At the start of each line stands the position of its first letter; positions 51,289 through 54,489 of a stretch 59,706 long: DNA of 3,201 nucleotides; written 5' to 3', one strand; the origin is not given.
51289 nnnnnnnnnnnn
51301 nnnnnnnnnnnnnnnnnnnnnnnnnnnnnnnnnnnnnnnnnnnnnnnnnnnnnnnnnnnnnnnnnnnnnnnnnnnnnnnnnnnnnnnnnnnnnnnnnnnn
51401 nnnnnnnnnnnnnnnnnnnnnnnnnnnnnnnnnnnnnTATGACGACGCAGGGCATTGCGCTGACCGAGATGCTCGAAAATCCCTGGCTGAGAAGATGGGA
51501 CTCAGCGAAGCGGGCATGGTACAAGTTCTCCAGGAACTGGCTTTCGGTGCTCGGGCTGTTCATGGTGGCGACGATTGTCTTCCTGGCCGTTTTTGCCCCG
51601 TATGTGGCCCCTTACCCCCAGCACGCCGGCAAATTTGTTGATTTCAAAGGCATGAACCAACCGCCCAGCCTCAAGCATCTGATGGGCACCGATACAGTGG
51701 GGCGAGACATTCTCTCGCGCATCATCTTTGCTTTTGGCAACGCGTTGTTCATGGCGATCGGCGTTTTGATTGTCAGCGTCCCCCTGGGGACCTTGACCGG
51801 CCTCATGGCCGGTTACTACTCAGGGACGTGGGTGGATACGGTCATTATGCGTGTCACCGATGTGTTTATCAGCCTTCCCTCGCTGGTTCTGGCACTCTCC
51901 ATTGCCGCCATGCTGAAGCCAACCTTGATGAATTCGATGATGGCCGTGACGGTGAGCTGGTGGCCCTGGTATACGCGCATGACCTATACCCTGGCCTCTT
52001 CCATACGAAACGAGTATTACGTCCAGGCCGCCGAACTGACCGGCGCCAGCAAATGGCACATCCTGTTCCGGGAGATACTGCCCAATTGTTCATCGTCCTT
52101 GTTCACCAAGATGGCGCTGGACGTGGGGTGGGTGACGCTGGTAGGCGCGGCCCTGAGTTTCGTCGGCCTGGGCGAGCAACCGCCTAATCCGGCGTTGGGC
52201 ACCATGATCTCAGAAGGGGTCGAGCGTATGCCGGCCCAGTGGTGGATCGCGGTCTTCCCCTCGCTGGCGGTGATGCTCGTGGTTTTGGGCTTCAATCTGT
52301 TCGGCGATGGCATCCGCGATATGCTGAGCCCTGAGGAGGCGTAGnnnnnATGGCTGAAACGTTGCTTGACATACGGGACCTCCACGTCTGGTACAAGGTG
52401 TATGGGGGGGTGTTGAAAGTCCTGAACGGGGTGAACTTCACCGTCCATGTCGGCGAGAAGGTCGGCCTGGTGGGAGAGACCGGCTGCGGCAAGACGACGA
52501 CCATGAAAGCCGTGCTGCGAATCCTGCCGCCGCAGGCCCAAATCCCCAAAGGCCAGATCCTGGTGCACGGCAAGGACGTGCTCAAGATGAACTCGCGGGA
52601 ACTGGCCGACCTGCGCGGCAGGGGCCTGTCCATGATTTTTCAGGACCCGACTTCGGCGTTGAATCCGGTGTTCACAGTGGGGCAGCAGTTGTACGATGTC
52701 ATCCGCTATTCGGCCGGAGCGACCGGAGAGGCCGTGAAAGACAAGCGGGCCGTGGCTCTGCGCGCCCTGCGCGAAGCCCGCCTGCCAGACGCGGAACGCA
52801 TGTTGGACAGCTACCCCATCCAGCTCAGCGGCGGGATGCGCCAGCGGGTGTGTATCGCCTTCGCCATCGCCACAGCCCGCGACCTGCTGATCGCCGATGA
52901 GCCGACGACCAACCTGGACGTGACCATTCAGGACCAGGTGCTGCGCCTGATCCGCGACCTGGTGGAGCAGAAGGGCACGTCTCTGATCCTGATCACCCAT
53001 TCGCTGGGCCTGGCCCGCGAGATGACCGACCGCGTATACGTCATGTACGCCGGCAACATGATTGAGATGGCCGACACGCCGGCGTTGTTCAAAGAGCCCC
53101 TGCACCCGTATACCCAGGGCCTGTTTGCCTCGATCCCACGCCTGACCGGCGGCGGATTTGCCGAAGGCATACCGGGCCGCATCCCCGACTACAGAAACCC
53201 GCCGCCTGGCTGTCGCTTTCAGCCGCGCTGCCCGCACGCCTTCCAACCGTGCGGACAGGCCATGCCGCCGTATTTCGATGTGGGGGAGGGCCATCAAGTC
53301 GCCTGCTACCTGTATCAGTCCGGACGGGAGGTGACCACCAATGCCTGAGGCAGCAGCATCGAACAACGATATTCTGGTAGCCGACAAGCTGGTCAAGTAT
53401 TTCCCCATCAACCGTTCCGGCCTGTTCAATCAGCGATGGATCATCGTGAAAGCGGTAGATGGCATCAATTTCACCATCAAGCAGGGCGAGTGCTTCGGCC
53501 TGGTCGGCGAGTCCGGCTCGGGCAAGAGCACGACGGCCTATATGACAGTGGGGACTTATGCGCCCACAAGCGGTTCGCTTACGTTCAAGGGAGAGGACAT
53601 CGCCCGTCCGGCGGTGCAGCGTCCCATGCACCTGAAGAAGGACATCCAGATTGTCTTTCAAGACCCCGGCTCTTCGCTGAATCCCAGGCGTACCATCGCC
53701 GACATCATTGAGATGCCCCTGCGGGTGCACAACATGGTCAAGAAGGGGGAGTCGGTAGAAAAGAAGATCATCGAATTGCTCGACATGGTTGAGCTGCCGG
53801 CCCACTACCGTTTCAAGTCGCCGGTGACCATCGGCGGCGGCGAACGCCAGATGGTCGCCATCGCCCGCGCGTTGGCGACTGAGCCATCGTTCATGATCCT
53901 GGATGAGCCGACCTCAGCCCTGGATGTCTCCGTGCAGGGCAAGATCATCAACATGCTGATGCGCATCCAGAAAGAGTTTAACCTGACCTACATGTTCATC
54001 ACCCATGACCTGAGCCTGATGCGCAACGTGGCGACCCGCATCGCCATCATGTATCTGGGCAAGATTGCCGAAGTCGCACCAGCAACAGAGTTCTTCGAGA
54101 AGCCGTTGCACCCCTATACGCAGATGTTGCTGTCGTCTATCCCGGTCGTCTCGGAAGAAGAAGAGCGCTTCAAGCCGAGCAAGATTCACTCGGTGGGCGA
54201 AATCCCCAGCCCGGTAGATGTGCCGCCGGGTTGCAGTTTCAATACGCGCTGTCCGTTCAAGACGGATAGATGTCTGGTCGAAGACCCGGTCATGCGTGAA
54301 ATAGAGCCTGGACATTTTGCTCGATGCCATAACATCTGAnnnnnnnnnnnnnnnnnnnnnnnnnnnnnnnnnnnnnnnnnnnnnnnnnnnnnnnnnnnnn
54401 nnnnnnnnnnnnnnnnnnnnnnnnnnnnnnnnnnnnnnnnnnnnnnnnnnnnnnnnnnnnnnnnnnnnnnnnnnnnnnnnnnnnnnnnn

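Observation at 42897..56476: Undescribed PucR-controlled catabolic system: DUF917 + M20 + nitroreductase + DUF6092 + Dpp-type ABC + two M29-fold enzymes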

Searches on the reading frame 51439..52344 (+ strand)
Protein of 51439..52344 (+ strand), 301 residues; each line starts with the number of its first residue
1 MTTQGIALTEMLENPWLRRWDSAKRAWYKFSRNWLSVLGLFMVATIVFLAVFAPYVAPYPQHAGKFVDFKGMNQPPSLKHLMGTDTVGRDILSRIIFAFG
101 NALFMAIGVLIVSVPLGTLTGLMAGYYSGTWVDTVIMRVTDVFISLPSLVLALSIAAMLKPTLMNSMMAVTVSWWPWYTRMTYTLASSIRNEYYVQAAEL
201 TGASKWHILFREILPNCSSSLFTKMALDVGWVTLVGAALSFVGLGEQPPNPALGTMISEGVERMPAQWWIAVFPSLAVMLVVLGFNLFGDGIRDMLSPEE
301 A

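Call 6: search_protein_families(library=pfam, proteins=[window:51439-52344:+], max_evalue=0.01)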
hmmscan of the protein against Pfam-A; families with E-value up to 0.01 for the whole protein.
window:51439-52344:+ (301 aa): 2 families
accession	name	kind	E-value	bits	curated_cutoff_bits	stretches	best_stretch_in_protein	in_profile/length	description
PF00528.27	BPD_transp_1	-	3.5e-31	108.8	26.4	1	117-298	1-180/184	Binding-protein-dependent transport system inner membrane component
PF12911.12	OppC_N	-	5.3e-12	45.9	23.9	1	24-76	4-53/53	N-terminal TM domain of oligopeptide transport permease C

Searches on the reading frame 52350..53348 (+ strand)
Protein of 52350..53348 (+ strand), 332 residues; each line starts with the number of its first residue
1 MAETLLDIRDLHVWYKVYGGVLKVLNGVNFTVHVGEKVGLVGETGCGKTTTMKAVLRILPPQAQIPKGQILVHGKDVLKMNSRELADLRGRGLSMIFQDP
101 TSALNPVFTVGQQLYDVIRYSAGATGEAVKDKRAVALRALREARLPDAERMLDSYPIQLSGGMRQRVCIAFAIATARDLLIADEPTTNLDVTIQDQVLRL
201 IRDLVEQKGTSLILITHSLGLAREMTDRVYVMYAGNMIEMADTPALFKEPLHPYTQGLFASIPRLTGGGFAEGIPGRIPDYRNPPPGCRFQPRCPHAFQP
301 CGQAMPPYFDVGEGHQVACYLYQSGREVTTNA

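Call 6: search_protein_families(library=pfam, proteins=[window:52350-53348:+], max_evalue=0.01)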
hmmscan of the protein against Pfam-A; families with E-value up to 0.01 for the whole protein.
window:52350-53348:+ (332 aa): 9 families
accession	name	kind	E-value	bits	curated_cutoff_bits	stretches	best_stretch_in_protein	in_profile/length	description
PF00005.33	ABC_tran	-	4.4e-29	102.3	25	1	25-187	1-137/137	ABC transporter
PF08352.17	oligo_HPY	-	1.9e-18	67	27.1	1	238-301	1-65/65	Oligopeptide/dipeptide transporter, C-terminal region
PF13304.12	AAA_21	-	5.4e-08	33.7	27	1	158-221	237-302/304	AAA domain, putative AbiEii toxin, Type IV TA system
PF13401.12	AAA_22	-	6.3e-06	27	27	1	40-217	10-123/130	AAA domain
PF13175.12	AAA_15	-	0.00025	21.2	32.1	0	161-221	303-373/374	AAA ATPase domain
PF02463.25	SMC_N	-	0.00067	19.6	40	1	39-233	28-212/220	RecF/RecN/SMC N terminal domain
PF04851.21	ResIII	-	0.006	16.9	22.5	0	35-87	23-75/164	Type III restriction enzyme, res subunit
PF12775.13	AAA_7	-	0.0075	16.3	25.8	0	31-65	29-63/181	P-loop containing dynein motor region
PF13555.12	AAA_29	-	0.0083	16.3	27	0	27-64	14-51/61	P-loop containing region of AAA domain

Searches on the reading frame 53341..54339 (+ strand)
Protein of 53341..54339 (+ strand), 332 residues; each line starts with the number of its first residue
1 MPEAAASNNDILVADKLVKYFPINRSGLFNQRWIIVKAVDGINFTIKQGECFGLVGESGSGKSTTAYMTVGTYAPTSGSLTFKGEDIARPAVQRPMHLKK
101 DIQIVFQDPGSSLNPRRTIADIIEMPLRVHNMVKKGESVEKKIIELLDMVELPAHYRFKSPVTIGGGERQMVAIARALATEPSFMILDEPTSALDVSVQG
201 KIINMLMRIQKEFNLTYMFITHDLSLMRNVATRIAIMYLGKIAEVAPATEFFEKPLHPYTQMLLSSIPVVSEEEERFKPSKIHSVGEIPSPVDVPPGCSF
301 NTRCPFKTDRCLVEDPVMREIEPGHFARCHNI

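Call 6: search_protein_families(library=pfam, proteins=[window:53341-54339:+], max_evalue=0.01)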
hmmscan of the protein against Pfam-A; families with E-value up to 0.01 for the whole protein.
window:53341-54339:+ (332 aa): 4 families
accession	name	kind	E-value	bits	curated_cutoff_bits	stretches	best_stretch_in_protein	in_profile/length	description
PF00005.33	ABC_tran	-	2.1e-30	106.6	25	1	40-192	2-137/137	ABC transporter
PF08352.17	oligo_HPY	-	3.8e-17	62.9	27.1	1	244-311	2-65/65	Oligopeptide/dipeptide transporter, C-terminal region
PF02463.25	SMC_N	-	9.4e-06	25.6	40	1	53-236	28-211/220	RecF/RecN/SMC N terminal domain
PF13304.12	AAA_21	-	0.0013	19.3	27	0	170-227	244-303/304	AAA domain, putative AbiEii toxin, Type IV TA system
